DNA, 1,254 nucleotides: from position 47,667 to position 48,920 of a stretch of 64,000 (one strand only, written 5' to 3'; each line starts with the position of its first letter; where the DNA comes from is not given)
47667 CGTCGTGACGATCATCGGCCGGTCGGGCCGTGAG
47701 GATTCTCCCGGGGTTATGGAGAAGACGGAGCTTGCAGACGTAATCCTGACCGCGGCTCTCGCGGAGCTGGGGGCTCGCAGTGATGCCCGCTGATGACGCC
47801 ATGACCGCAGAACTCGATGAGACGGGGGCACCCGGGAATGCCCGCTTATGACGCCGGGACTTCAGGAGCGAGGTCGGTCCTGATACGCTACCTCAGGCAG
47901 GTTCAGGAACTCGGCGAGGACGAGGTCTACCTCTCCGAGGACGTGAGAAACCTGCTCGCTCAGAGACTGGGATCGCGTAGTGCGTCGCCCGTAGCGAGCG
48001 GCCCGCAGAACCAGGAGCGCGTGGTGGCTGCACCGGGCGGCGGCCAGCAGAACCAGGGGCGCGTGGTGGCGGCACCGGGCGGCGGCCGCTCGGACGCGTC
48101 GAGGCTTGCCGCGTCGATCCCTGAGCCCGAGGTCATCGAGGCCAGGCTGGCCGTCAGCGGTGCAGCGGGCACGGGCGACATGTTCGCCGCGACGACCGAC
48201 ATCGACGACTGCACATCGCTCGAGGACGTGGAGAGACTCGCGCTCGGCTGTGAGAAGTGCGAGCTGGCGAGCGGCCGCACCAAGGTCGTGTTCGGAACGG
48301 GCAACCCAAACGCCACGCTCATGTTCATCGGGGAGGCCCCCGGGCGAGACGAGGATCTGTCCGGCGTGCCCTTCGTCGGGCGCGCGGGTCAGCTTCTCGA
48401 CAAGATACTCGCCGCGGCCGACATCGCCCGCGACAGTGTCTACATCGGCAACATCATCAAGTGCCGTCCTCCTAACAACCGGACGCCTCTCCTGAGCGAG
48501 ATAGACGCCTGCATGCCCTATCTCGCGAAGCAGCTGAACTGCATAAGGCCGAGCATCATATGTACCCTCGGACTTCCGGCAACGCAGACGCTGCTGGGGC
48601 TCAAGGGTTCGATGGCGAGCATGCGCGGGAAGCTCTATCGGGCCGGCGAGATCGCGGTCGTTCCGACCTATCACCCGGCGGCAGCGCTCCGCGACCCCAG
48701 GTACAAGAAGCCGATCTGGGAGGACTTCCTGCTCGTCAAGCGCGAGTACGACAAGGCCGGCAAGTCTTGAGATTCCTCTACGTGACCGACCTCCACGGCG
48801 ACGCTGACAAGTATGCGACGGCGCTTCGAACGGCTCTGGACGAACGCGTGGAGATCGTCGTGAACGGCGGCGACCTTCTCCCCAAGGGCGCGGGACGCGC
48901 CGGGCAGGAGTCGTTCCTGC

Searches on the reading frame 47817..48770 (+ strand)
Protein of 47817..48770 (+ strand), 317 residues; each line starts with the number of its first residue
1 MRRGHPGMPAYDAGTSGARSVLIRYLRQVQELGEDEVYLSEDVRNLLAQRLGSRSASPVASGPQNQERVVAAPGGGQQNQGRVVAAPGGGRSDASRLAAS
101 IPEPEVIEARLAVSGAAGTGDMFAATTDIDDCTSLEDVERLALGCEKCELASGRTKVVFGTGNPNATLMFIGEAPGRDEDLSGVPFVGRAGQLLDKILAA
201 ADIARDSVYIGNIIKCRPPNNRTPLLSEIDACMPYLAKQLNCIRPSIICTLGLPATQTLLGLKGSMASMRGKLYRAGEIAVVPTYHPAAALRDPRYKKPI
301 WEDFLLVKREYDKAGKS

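Call 48: search_protein_families(library=pfam, proteins=[window:47817-48770:+], max_evalue=0.0001)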
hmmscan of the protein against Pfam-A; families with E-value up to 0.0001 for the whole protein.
window:47817-48770:+ (317 aa): 1 family
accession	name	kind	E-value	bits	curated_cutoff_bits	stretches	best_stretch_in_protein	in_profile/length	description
PF03167.25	UDG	-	8.1e-38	130.1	24.3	1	159-304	1-140/141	Uracil DNA glycosylase superfamily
